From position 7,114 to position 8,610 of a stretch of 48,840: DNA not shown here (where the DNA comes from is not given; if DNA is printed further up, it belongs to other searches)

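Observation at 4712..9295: Flavoprotein / radical-SAM / ArsM / atypical phosphoesterase cluster: a biosynthetic-looking organoarsenical locus with no resistance genes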

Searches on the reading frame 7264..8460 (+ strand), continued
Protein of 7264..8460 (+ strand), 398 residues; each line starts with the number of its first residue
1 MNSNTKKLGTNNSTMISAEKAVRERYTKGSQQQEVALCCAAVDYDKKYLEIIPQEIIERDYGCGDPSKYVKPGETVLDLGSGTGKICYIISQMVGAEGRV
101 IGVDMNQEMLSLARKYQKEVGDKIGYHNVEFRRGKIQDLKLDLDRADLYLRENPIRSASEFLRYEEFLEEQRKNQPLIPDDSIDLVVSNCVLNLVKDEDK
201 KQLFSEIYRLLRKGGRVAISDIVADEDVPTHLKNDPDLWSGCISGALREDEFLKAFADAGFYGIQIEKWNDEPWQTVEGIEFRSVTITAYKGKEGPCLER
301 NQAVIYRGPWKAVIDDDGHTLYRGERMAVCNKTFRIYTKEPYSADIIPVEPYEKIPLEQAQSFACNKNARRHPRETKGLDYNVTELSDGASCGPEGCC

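Call 41: search_protein_families(library=ncbifam, proteins=[L088:1517-2377:+, L088:2349-3170:+, L088:3676-4782:+, L088:4783-5922:+, L088:5944-7140:+, L088:7159-7755:+, L088:7658-8740:+, L088:8750-10270:+, L088:10267-10995:+, L088:10995-11705:+], max_evalue=0.00001)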
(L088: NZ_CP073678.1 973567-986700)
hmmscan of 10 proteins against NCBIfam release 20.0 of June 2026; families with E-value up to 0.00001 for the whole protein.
L088:1517-2377:+ (286 aa): 5 families
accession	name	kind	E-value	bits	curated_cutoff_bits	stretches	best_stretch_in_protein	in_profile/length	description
NF050167.1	MNIO_BufB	equivalog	6.4e-113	376.4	310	1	19-279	1-261/262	MNIO family bufferin maturase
NF003818.2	PRK05409.1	equivalog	6.2e-65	219.4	360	1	19-276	2-257/264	HvfB family MNIO-type RiPP peptide maturase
NF050151.1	RiPP_MNIO_ApyH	equivalog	6e-21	74.8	400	1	61-272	51-269/283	multinuclear non-heme iron-dependent oxidative enzyme ApyH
TIGR04159.2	methbact_MbnB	equivalog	3e-09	36.8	325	1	88-249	71-224/261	methanobactin biosynthesis protein MbnB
NF050165.1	MNIO_ChrH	equivalog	5.8e-08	32.2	600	1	65-250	57-244/363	MNIO family chryseobactin maturase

L088:2349-3170:+ (273 aa): 1 family
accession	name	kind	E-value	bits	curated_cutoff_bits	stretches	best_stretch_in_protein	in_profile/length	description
NF050145.1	RiPP_RRE_HvfC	equivalog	7.4e-07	29.2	142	1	48-187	22-155/237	HvfC family RiPP maturation protein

L088:3676-4782:+ (368 aa): 0 families

L088:4783-5922:+ (379 aa): 2 families
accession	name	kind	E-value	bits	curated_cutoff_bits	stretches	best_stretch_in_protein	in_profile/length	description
NF053884.1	SulfPermCysPBac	equivalog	5.5e-17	61.6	400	2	22-172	170-312/354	sulfate permease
NF033774.1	phos_trans_PitA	exception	1.8e-09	36.8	800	0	269-371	386-489/498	inorganic phosphate transporter PitA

L088:5944-7140:+ (398 aa): 23 families
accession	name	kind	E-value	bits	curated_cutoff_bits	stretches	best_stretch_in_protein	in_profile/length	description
NF040538.1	methyl_ArsM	equivalog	1.1e-99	333.9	500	1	40-334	26-321/356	arsinothricin biosynthesis methyltransferase ArsM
NF008823.0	PRK11873.1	subfamily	2.1e-56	191.4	263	2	181-270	142-229/272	arsenite methyltransferase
NF038099.1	AsSugarArsM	exception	1.1e-35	123.4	400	1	181-342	130-300/321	arsenosugar biosynthesis arsenite methyltransferase ArsM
NF041537.1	ArsM_AhpD_UU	exception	2.3e-34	118.7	510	2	181-267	141-225/345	arsenite methyltransferase/AhpD domain selenoprotein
NF047649.1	MTase_UXPK_star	exception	9.5e-31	106.9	460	2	29-153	34-151/283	methyltransferase/UXPK-star double selenoprotein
NF041536.1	ArsM_DUF2284_UU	exception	1.1e-26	93.2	575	2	181-267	141-225/459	arsenite methyltransferase/DUF2284 domain selenoprotein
NF045667.1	MTase_DVU1556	equivalog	2e-19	69.9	155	1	167-265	68-161/213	DVU_1556 family methyltransferase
NF040539.1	AST_met_ArsM_2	exception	1.4e-17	64.5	240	1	183-267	126-208/262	putative arsinothricin biosynthesis methyltransferase ArsM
NF043040.1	corrin_prot_MT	hypoth_equivalog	1.8e-15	56.9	180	1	71-141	37-101/216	corrinoid protein-associated methyltransferase CpaM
NF001244.0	PRK00216.1-5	equivalog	8.1e-13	48.2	216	1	75-150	48-120/236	bifunctional demethylmenaquinone methyltransferase/2-methoxy-6-polyprenyl-1,4-benzoquinol methylase UbiE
NF052510.1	methyltran_MpqE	exception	2.4e-11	43.5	335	1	74-154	45-122/234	methyl-plastoquinone biosynthesis methyltransferase MpqE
TIGR01934.1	MenG_MenH_UbiE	subfamily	6.5e-11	41.9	158.35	1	75-150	39-108/223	ubiquinone/menaquinone biosynthesis methyltransferase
NF001240.0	PRK00216.1-1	equivalog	1.2e-10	40.9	378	1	72-118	60-106/251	bifunctional demethylmenaquinone methyltransferase/2-methoxy-6-polyprenyl-1,4-benzoquinol methylase UbiE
NF001242.0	PRK00216.1-3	equivalog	1.1e-07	31.5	351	0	78-151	73-143/258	bifunctional demethylmenaquinone methyltransferase/2-methoxy-6-polyprenyl-1,4-benzoquinol methylase UbiE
TIGR02072.1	BioC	equivalog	1.9e-07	31.1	184.95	0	181-228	93-138/244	malonyl-ACP O-methyltransferase BioC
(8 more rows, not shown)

L088:7159-7755:+ (198 aa): 4 families
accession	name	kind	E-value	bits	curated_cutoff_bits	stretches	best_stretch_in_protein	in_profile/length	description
NF053654.1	GroundWater_YciW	equivalog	3.3e-43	147.5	310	1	14-177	14-176/179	YciW-related (seleno)protein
TIGR01926.1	peroxid_rel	subfamily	7.3e-16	58.5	81.8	1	35-174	34-175/178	peroxidase-related enzyme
TIGR00778.1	ahpD_dom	domain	5.8e-09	35.3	27.8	1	60-104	2-46/51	alkylhydroperoxidase AhpD family core domain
TIGR04030.1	perox_Avi_7169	hypoth_equivalog_domain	3.9e-07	30.3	233.15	1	60-165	70-177/185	alkylhydroperoxidase domain protein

L088:7658-8740:+ (360 aa): 14 families
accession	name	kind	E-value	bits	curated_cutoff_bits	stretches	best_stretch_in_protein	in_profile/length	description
TIGR04167.1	rSAM_SeCys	equivalog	6.1e-140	465.7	300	1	55-358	2-303/303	arsenosugar biosynthesis radical SAM (seleno)protein ArsS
TIGR03962.1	mycofact_rSAM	equivalog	3.9e-12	46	265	1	63-201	14-149/339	mycofactocin radical SAM maturase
TIGR04317.1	W_rSAM_matur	equivalog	3.6e-09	36.2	380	1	60-198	3-138/349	tungsten cofactor oxidoreductase radical SAM maturase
NF045574.1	sacti_mat_StsB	exception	2.8e-08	33.1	625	1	59-200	94-232/466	StsB family radical SAM/SPASM domain sactipeptide maturase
NF050035.1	rSAM_WgK_link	exception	7.5e-08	31.8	650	1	63-205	11-150/367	radical SAM/SPASM peptide maturase WgkB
TIGR02668.1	moaA_archaeal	equivalog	1.4e-07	30.8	325.25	1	59-138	8-88/303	GTP 3',8-cyclase MoaA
TIGR04082.1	rSAM_for_selen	equivalog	3.6e-07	29.3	350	1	53-198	191-333/516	thio(seleno)oxazole modification radical SAM maturase SbtM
TIGR04078.1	rSAM_yydG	equivalog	9.3e-07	28.6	300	1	61-117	1-58/309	YydG family radical SAM peptide epimerase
TIGR04051.1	rSAM_NirJ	equivalog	9.8e-07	28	515.45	1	66-197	7-136/354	heme d1 biosynthesis radical SAM protein NirJ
TIGR04251.1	SCM_rSAM_ScmF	equivalog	2.1e-06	27.4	400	1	60-198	3-143/353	SynChlorMet cassette radical SAM/SPASM protein ScmF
TIGR02666.1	moaA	equivalog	2.6e-06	26.6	284.05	1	60-134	9-87/336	GTP 3',8-cyclase MoaA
NF049973.1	radical_Rv1681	equivalog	3.6e-06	26.2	380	1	68-201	79-211/326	Rv1681 family radical SAM protein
TIGR04053.2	TIGR04053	equivalog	4.9e-06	26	395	1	71-201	18-150/366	TIGR04053 family radical SAM/SPASM domain-containing protein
TIGR04303.1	GeoRSP_rSAM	equivalog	8.3e-06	25.6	400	0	64-200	8-140/325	GeoRSP system radical SAM/SPASM protein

L088:8750-10270:+ (506 aa): 37 families (the best 25 are shown)
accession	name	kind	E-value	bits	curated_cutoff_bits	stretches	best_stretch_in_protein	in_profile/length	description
NF004991.0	PRK06370.1-3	subfamily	8.7e-148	493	620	1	14-495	26-508/509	FAD-containing oxidoreductase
TIGR01350.1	lipoamide_DH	equivalog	1.5e-107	360.1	408.8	1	24-476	3-456/461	dihydrolipoyl dehydrogenase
TIGR02053.1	MerA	equivalog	3e-102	343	454.45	1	24-475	2-454/465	mercury(II) reductase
NF004947.0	PRK06292.2-5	equivalog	1.4e-83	281.4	592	1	24-478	5-462/474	dihydrolipoyl dehydrogenase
NF004946.0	PRK06292.2-4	subfamily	8.5e-79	265.5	634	1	24-470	5-466/487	dihydrolipoyl dehydrogenase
NF004992.0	PRK06370.1-4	equivalog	7.4e-78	262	629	1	21-465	5-446/459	FAD-containing oxidoreductase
NF004943.0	PRK06292.2-1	equivalog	1e-73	248.7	432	1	24-471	5-452/456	dihydrolipoyl dehydrogenase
NF004776.0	PRK06116.1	equivalog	1.6e-71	241.7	480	1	22-465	4-444/450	glutathione-disulfide reductase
NF005883.0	PRK07845.1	equivalog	2.9e-70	237.5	479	1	24-475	4-460/466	NAD(P)H-quinone dehydrogenase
NF005884.0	PRK07846.1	equivalog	1.2e-68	231.8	501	1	24-470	5-447/454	mycothione reductase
NF010311.1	PRK13748.1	subfamily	1.8e-67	228.5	600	1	24-473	99-547/560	mercury(II) reductase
NF003585.0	PRK05249.1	equivalog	2.2e-66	224.4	465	1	21-471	5-454/464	Si-specific NAD(P)(+) transhydrogenase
TIGR01424.1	gluta_reduc_2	equivalog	6e-66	222.8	606.05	1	21-465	1-440/446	glutathione-disulfide reductase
NF004945.0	PRK06292.2-3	equivalog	3.5e-63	214.1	494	1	24-466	5-444/457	dihydrolipoyl dehydrogenase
NF004939.0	PRK06292.1-1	equivalog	1.2e-62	212.1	435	1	23-472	6-456/476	dihydrolipoyl dehydrogenase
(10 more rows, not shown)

L088:10267-10995:+ (242 aa): 0 families

L088:10995-11705:+ (236 aa): 8 families
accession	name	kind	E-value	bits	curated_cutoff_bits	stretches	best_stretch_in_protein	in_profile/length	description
TIGR04283.1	glyco_like_mftF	equivalog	6.3e-83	277.7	182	1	3-223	1-221/221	TIGR04283 family arsenosugar biosynthesis glycosyltransferase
NF041875.1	EPS_EpsD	equivalog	1.6e-14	54.1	370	1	3-85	1-90/325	exopolysaccharide biosynthesis glycosyltransferase EpsD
TIGR03937.1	PgaC_IcaA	equivalog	1.3e-11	44.1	422.3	1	3-91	47-142/407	poly-beta-1,6-N-acetyl-D-glucosamine synthase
NF010496.0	PRK13915.1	equivalog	8.2e-09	35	262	1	2-90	32-132/307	glucosyl-3-phosphoglycerate synthase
TIGR03469.1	HpnB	hypoth_equivalog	1.4e-07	30.9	379.25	0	4-55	47-99/386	hopene-associated glycosyltransferase HpnB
NF007482.0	PRK10073.1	equivalog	4.3e-07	29.2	423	1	2-86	7-97/334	glycosyltransferase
TIGR04182.1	glyco_TIGR04182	equivalog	1.5e-06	27.8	325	1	4-92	3-91/293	S-layer glycoprotein N-glycosyltransferase AglJ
NF045692.1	OglycostaseCruG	equivalog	6.9e-06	25.2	600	0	3-49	43-89/386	2'-O-glycosyltransferase CruG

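Call 76: search_protein_families(library=pfam, proteins=[L088:10267-10995:+, L088:3676-4782:+, L088:4783-5922:+, L088:11681-12331:+, L087:5100-5984:+], max_evalue=0.001)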
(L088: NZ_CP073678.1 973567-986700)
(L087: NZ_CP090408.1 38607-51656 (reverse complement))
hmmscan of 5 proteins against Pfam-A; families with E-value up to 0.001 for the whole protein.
L088:10267-10995:+ (242 aa): 1 family
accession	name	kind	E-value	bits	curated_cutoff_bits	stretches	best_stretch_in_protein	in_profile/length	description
PF09335.16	VTT_dom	-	1.2e-22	81.1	33.9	1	82-195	4-122/123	VTT domain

L088:3676-4782:+ (368 aa): 0 families

L088:4783-5922:+ (379 aa): 1 family
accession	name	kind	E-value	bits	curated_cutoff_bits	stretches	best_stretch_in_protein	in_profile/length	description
PF01384.25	PHO4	-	5.3e-54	183.9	33.7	1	35-369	1-350/350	Phosphate transporter family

L088:11681-12331:+ (216 aa): 2 families
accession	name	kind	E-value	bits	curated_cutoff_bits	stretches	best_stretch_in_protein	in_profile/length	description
PF09837.15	DUF2064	-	4e-31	107.8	25.8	1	44-164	1-120/120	Uncharacterized protein conserved in bacteria (DUF2064)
PF12804.13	NTP_transf_3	-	2.5e-06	28.2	27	1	38-146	24-131/160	MobA-like NTP transferase domain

L087:5100-5984:+ (294 aa): 1 family
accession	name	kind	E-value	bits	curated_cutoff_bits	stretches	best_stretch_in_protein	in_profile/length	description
PF03773.19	ArsP_1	-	2.3e-64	217.8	32.3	1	5-291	2-293/294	Predicted permease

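Call 81: find_encoding_contigs(protein=P0198, flank=8000, max_places=2)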
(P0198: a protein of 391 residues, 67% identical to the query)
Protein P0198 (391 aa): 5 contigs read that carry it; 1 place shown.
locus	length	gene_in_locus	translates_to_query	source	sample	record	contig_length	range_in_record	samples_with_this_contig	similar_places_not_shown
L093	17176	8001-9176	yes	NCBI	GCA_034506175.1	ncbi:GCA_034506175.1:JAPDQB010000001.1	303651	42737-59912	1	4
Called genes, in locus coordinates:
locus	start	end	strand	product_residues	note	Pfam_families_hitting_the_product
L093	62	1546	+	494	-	PF07396:Porin_O_P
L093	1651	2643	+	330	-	PF09359:VTC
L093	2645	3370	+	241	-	PF16316:DUF4956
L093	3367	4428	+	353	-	PF00930:DPPIV_N (faint), PF07676:PD40 (faint), PF14583:Pectate_lyase22 (faint), PF26549:Tricorn_N, PF26550:Tricorn_2nd (weak), PF26549:Tricorn_N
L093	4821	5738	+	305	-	PF04055:Radical_SAM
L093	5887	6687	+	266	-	PF00149:Metallophos (weak), PF12850:Metallophos_2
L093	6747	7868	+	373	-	PF01384:PHO4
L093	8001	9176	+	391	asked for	PF01728:FtsJ (weak), PF13489:Methyltransf_23 (weak), PF01209:Ubie_methyltran, PF13847:Methyltransf_31, PF08242:Methyltransf_12, PF13649:Methyltransf_25, PF08241:Methyltransf_11, PF13847:Methyltransf_31, +4 more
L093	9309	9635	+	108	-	PF02627:CMD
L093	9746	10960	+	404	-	PF07992:Pyr_redox_2 (weak), PF13738:Pyr_redox_3 (weak)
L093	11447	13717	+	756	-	PF00069:Pkinase, PF07714:PK_Tyr_Ser-Thr, PF17667:Pkinase_fungal, PF13176:TPR_7 (faint), PF00515:TPR_1 (faint), PF07719:TPR_2 (faint), PF14863:Alkyl_sulf_dimr (faint), PF08308:PEGA, +5 more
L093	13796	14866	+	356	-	PF13428:TPR_14 (faint), PF03783:CsgG (weak)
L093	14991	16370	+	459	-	PF00041:fn3, PF00404:Dockerin_1 (faint), PF13860:FlgD_ig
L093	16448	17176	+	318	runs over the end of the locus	-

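Call 82: find_encoding_contigs(protein=P0217, flank=8000, max_places=3)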
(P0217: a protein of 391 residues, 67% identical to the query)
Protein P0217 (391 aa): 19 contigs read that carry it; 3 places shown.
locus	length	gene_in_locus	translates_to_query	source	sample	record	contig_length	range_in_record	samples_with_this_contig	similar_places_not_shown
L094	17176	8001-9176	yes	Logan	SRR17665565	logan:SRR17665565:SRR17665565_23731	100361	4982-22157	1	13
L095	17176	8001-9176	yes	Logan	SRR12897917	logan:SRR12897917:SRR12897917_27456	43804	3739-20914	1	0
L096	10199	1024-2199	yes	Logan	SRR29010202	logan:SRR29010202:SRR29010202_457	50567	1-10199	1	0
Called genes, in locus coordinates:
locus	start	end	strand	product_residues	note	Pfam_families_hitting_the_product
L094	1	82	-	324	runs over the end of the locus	PF02779:Transket_pyr, PF02780:Transketolase_C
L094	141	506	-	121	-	PF00903:Glyoxalase, PF12681:Glyoxalase_2, PF22677:Ble-like_N (faint)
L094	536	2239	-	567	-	PF01663:Phosphodiest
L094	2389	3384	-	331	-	PF01384:PHO4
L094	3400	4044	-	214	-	PF01865:PhoU_div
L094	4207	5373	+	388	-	PF01223:Endonuclease_NS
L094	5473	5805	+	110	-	PF02627:CMD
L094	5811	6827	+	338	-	PF04055:Radical_SAM, PF12345:DUF3641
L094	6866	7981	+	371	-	PF01384:PHO4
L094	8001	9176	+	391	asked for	PF13489:Methyltransf_23, PF01209:Ubie_methyltran (weak), PF08241:Methyltransf_11 (weak), PF13649:Methyltransf_25, PF13847:Methyltransf_31, PF08242:Methyltransf_12 (weak), PF08241:Methyltransf_11, PF13847:Methyltransf_31, +4 more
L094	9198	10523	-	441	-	PF03783:CsgG (weak), PF13036:LpoB (weak)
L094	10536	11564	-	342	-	PF00676:E1_dh, PF13292:DXP_synthase_N (weak)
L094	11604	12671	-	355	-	PF00676:E1_dh, PF02775:TPP_enzyme_C (weak), PF13292:DXP_synthase_N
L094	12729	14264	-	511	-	PF00583:Acetyltransf_1 (weak), PF00795:CN_hydrolase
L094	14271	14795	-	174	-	PF01242:PTPS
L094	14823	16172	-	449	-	PF00999:Na_H_Exchanger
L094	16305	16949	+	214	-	-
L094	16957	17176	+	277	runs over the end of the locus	PF01656:CbiA, PF02374:ArsA_ATPase (weak), PF06564:CBP_BcsQ, PF09140:MipZ (faint), PF10609:ParA, PF13614:AAA_31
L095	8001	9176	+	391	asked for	PF13489:Methyltransf_23, PF01209:Ubie_methyltran (weak), PF08241:Methyltransf_11 (weak), PF13649:Methyltransf_25, PF13847:Methyltransf_31, PF08242:Methyltransf_12 (weak), PF08241:Methyltransf_11, PF13847:Methyltransf_31, +4 more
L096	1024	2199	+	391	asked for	PF13489:Methyltransf_23, PF01209:Ubie_methyltran (weak), PF08241:Methyltransf_11 (weak), PF13649:Methyltransf_25, PF13847:Methyltransf_31, PF08242:Methyltransf_12 (weak), PF08241:Methyltransf_11, PF13847:Methyltransf_31, +4 more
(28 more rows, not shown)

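Call 83: search_protein_families(library=ncbifam, proteins=[L094:5811-6827:+, L094:5473-5805:+, L093:9309-9635:+, L093:4821-5738:+, L093:5887-6687:+, L093:9746-10960:+, L094:6866-7981:+, L093:6747-7868:+], max_evalue=1e-8)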
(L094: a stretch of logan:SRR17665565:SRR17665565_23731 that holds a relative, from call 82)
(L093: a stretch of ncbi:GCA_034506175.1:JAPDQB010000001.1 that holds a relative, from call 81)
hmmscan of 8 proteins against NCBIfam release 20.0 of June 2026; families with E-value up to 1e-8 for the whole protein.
L094:5811-6827:+ (338 aa): 1 family
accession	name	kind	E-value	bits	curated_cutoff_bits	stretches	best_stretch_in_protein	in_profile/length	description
TIGR04167.1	rSAM_SeCys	equivalog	3.5e-128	427.1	300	1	34-336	7-302/303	arsenosugar biosynthesis radical SAM (seleno)protein ArsS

L094:5473-5805:+ (110 aa): 2 families
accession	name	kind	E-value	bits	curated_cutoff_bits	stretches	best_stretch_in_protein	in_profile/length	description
TIGR04169.1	perox_w_seleSAM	hypoth_equivalog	8.5e-48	161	120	1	2-109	2-108/109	arsenosugar biosynthesis-associated peroxidase-like protein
TIGR00778.1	ahpD_dom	domain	3.9e-10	39.1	27.8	1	38-87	1-50/51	alkylhydroperoxidase AhpD family core domain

L093:9309-9635:+ (108 aa): 2 families
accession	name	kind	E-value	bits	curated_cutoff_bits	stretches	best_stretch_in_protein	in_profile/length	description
TIGR04169.1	perox_w_seleSAM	hypoth_equivalog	3.4e-39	133.3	120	1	3-104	2-103/109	arsenosugar biosynthesis-associated peroxidase-like protein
TIGR00778.1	ahpD_dom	domain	7.5e-13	47.8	27.8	1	38-87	1-50/51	alkylhydroperoxidase AhpD family core domain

L093:4821-5738:+ (305 aa): 23 families
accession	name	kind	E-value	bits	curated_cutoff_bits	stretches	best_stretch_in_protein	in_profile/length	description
NF049973.1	radical_Rv1681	equivalog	4.1e-27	95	380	1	33-193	81-234/326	Rv1681 family radical SAM protein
NF050035.1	rSAM_WgK_link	exception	9.7e-19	67.6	650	1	33-172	18-152/367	radical SAM/SPASM peptide maturase WgkB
TIGR04251.1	SCM_rSAM_ScmF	equivalog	3.9e-18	66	400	1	21-208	2-184/353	SynChlorMet cassette radical SAM/SPASM protein ScmF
NF045574.1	sacti_mat_StsB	exception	1.6e-17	63.5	625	1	33-200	105-263/466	StsB family radical SAM/SPASM domain sactipeptide maturase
TIGR03962.1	mycofact_rSAM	equivalog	2.6e-16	59.7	265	1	33-197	21-177/339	mycofactocin radical SAM maturase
TIGR04055.1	rSAM_NirJ2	equivalog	4e-16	59.4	500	1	33-179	9-151/326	putative heme d1 biosynthesis radical SAM protein NirJ2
TIGR04054.1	rSAM_NirJ1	equivalog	5.7e-16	58.1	650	1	32-165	44-172/387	putative heme d1 biosynthesis radical SAM protein NirJ1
TIGR04546.1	rSAM_ahbC_deAc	equivalog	9.3e-16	57.6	650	1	33-167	48-177/390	12,18-didecarboxysiroheme deacetylase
TIGR04133.1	rSAM_w_lipo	hypoth_equivalog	5.8e-15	55.1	425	1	13-214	14-210/350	TIGR04133 family radical SAM/SPASM protein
TIGR04347.1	pseudo_SAM_Halo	equivalog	6e-15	55.4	525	1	33-200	47-206/390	TIGR04347 family pseudo-SAM/SPASM protein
TIGR04545.1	rSAM_ahbD_hemeb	equivalog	1.7e-14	54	500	1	33-167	9-139/339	heme b synthase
NF001199.0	PRK00164.2-1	equivalog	6.3e-14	51.8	231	1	33-172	21-155/308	GTP 3',8-cyclase MoaA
TIGR02668.1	moaA_archaeal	equivalog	8.1e-14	51.3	325.25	1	32-181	18-162/303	GTP 3',8-cyclase MoaA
TIGR04250.1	SCM_rSAM_ScmE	equivalog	1.8e-13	50.1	400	1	33-163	12-138/358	SynChlorMet cassette radical SAM/SPASM protein ScmE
TIGR04167.1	rSAM_SeCys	equivalog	2.6e-13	49.9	300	1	21-167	6-148/303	arsenosugar biosynthesis radical SAM (seleno)protein ArsS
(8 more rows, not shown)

L093:5887-6687:+ (266 aa): 0 families

L093:9746-10960:+ (404 aa): 1 family
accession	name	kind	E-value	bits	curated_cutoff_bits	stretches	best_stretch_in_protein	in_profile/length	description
TIGR04018.1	Bthiol_YpdA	hypoth_equivalog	3.9e-12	45.6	339.9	0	10-55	2-48/316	YpdA family putative bacillithiol disulfide reductase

L094:6866-7981:+ (371 aa): 2 families
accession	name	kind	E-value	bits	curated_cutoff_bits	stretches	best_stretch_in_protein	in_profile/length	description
NF033774.1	phos_trans_PitA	exception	3.5e-24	85.3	800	1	263-369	384-493/498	inorganic phosphate transporter PitA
NF053884.1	SulfPermCysPBac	equivalog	1.5e-20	73.4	400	1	226-362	168-306/354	sulfate permease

L093:6747-7868:+ (373 aa): 2 families
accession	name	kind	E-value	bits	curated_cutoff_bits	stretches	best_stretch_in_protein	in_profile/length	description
NF053884.1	SulfPermCysPBac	equivalog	6.2e-26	91.1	400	1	224-367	169-311/354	sulfate permease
NF033774.1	phos_trans_PitA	exception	2.3e-16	59.5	800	1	267-366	388-489/498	inorganic phosphate transporter PitA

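Call 114: get_annotated_region(hit=H11, flank=5000)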
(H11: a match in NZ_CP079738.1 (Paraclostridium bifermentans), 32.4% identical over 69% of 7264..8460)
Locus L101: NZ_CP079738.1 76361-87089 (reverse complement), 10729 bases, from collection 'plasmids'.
description: Paraclostridium bifermentans strain DSM 14991 plasmid unnamed1, complete sequence
organism: Paraclostridium bifermentans (NCBI taxid 1490)
taxonomy: Bacteria; Bacillota; Clostridia; Peptostreptococcales; Peptostreptococcaceae; Paraclostridium; Paraclostridium bifermentans
host: -; source: whole organism,soil; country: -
typing (MOB-suite, as given by PLSDB): non-mobilizable
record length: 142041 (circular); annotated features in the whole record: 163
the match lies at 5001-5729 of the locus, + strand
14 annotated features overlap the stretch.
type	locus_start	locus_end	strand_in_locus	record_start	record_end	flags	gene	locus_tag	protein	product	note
CDS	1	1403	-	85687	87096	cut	-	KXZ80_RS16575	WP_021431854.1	HAMP domain-containing sensor histidine kinase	GO:0007165 - signal transduction [Evidence IEA]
CDS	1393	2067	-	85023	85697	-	-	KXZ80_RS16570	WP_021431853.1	response regulator transcription factor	GO:0000160 - phosphorelay signal transduction system [Evidence IEA]; GO:0006355 - regulation of DNA-templated ...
CDS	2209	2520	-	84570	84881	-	-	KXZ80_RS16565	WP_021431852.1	hypothetical protein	-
CDS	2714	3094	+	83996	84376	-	-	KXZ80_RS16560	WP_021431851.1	metalloregulator ArsR/SmtB family transcription factor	GO:0006355 - regulation of DNA-templated transcription [Evidence IEA]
CDS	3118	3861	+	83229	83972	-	-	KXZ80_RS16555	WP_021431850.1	YfcE family phosphodiesterase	-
CDS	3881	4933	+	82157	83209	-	arsB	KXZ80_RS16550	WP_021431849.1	ACR3 family arsenite efflux transporter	-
CDS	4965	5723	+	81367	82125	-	arsM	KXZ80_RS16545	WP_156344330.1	arsenite methyltransferase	-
CDS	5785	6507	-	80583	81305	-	-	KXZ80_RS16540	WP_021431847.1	DUF5714 domain-containing protein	-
CDS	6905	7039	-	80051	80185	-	-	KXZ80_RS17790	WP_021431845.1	hypothetical protein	-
CDS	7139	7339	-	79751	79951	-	-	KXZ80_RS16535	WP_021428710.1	cold-shock protein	-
CDS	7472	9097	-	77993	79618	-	-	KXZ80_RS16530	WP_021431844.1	EAL domain-containing protein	-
CDS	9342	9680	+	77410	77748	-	-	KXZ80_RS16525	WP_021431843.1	cupin domain-containing protein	-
CDS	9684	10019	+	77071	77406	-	-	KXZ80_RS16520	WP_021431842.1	cupin domain protein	-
CDS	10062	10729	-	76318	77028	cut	-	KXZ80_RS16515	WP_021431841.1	Crp/Fnr family transcriptional regulator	GO:0006355 - regulation of DNA-templated transcription [Evidence IEA]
